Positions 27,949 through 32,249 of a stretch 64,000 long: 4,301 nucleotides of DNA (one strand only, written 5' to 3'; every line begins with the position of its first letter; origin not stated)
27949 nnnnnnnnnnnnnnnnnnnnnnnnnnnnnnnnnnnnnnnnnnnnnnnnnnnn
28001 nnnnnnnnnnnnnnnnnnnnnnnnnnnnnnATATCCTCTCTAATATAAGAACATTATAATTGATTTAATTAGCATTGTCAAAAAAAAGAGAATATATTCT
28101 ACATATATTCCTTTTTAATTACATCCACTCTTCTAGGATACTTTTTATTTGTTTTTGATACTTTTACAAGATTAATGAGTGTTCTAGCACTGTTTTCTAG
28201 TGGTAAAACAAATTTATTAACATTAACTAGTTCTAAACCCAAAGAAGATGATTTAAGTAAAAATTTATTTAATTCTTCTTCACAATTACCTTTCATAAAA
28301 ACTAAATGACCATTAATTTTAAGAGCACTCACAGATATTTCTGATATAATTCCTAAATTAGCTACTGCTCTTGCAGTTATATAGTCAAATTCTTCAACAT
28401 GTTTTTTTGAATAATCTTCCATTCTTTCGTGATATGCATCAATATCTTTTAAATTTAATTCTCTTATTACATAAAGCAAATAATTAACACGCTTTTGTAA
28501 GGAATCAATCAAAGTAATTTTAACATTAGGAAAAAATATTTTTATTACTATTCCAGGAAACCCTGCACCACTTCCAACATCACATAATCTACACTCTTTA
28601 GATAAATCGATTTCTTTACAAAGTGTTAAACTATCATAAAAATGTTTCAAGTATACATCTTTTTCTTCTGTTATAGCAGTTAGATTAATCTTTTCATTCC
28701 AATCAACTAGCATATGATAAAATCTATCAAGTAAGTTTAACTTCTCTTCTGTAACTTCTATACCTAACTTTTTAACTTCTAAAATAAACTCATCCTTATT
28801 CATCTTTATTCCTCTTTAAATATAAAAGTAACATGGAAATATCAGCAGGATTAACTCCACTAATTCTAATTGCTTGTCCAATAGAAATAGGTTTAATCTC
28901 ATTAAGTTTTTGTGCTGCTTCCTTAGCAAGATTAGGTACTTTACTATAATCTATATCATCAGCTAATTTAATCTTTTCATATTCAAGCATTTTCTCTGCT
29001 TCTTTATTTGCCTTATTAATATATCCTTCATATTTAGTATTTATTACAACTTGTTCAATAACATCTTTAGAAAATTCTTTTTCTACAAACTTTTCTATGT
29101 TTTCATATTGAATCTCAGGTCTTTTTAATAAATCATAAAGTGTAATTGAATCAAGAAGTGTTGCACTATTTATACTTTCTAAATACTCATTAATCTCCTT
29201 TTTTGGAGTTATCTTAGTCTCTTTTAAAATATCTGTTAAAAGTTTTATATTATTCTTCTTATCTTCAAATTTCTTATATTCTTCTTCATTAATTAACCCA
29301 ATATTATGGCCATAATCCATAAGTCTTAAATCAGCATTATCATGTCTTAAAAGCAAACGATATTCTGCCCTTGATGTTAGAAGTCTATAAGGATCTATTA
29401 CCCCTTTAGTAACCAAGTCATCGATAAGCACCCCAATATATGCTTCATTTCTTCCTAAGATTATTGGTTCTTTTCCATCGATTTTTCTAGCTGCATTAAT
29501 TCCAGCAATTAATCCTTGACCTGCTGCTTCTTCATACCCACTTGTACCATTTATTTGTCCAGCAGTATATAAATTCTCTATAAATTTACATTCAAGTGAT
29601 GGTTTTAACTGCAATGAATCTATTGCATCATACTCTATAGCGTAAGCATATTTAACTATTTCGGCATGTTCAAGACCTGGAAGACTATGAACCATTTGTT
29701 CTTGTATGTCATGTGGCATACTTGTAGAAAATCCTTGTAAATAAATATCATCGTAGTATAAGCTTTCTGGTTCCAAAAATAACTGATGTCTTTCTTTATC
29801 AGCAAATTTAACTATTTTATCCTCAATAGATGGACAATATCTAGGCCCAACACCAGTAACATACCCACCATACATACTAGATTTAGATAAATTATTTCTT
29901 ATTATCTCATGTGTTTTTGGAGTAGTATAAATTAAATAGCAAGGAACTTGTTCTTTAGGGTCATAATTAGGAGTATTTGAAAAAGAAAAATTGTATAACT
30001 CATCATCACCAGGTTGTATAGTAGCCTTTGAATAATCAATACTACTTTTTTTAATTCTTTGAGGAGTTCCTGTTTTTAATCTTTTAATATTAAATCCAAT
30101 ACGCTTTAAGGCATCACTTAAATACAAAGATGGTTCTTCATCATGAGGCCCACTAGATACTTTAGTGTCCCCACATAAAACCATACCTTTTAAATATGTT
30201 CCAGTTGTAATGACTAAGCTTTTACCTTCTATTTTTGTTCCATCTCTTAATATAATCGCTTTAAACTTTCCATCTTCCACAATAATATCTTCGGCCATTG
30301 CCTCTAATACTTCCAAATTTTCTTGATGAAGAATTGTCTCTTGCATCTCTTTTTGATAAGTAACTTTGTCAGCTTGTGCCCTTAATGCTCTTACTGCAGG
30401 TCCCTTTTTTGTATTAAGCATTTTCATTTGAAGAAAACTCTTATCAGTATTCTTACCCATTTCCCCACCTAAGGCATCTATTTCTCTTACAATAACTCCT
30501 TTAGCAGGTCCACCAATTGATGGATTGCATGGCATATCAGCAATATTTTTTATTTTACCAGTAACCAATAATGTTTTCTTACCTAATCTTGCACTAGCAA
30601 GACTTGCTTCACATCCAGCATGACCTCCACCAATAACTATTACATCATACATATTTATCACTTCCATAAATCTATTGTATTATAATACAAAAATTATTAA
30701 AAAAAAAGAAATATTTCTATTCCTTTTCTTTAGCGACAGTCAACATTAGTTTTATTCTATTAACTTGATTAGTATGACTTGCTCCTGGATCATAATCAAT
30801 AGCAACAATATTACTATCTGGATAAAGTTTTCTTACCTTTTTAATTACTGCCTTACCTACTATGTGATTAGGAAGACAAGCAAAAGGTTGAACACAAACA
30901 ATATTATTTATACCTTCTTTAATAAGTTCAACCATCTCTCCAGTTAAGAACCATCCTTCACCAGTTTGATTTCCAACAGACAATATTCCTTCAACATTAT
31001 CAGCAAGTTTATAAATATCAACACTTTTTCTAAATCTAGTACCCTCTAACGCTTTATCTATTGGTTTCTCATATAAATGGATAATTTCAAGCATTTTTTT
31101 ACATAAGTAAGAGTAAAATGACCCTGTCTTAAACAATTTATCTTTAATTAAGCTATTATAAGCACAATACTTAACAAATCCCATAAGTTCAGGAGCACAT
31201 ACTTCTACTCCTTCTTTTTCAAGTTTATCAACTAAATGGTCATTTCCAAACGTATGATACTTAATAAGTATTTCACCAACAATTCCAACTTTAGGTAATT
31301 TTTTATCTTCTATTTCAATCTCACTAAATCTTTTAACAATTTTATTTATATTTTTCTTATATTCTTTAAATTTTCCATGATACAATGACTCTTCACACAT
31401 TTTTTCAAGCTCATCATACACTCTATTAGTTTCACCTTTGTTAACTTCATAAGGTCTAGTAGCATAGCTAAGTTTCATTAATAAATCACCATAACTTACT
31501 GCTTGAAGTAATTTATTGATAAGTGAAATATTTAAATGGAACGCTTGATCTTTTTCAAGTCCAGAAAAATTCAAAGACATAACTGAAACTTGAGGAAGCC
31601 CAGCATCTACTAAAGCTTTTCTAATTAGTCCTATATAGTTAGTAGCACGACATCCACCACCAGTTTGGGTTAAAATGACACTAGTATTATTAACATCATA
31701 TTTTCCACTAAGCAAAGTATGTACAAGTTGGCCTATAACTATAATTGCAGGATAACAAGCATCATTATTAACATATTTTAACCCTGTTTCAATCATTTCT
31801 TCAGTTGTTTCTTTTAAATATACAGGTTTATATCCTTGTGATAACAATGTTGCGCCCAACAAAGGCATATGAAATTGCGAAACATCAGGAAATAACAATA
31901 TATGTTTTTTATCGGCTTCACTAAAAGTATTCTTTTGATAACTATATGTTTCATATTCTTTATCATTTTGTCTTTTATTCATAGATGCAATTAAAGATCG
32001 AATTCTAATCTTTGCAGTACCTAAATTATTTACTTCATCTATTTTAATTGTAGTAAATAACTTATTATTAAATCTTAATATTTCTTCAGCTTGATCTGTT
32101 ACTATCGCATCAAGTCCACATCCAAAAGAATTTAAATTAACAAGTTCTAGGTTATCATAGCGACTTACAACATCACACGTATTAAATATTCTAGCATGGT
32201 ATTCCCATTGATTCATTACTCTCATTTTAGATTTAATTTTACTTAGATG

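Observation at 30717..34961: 1414-aa double activase-ATPase plus HgdB-like fusion wedged between mnmG and mnmE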

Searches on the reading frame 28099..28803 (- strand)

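Call 4: search_protein_families(library=pfam, proteins=[window:28099-28803:-])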
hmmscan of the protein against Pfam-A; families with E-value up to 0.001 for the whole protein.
window:28099-28803:- (234 aa): 2 families
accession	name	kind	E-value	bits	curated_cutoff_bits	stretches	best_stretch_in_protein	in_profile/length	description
PF02527.21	GidB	-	8.9e-48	162.5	27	1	23-198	3-176/184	rRNA small subunit methyltransferase G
PF13847.12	Methyltransf_31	-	1.6e-08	34.8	27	1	68-187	2-127/145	Methyltransferase domain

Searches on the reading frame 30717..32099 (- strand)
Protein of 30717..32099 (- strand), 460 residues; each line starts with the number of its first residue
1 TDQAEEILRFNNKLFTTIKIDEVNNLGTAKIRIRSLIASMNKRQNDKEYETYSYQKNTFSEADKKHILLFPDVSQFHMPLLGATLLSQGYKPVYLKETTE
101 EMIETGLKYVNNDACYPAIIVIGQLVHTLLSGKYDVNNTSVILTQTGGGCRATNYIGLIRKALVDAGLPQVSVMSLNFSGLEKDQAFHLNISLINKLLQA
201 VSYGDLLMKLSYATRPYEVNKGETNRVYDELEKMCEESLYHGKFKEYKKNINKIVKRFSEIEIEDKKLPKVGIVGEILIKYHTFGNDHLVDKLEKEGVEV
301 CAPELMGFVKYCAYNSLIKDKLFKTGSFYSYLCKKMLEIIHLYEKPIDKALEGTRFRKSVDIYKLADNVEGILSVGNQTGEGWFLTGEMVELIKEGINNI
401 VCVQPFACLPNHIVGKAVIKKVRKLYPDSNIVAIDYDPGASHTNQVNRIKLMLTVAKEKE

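Call 6: search_protein_families(library=pfam, proteins=[window:30717-32099:-], max_evalue=10)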
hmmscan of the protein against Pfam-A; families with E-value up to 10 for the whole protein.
window:30717-32099:- (460 aa): 2 families
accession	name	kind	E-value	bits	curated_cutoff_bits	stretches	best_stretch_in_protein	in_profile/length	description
PF09989.15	DUF2229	-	2.5e-06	27.7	29.4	1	84-130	20-66/218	CoA enzyme activase uncharacterised domain (DUF2229)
PF06050.19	HGD-D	-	0.0055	16.8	28.4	1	99-173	245-319/342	2-hydroxyglutaryl-CoA dehydratase, D-component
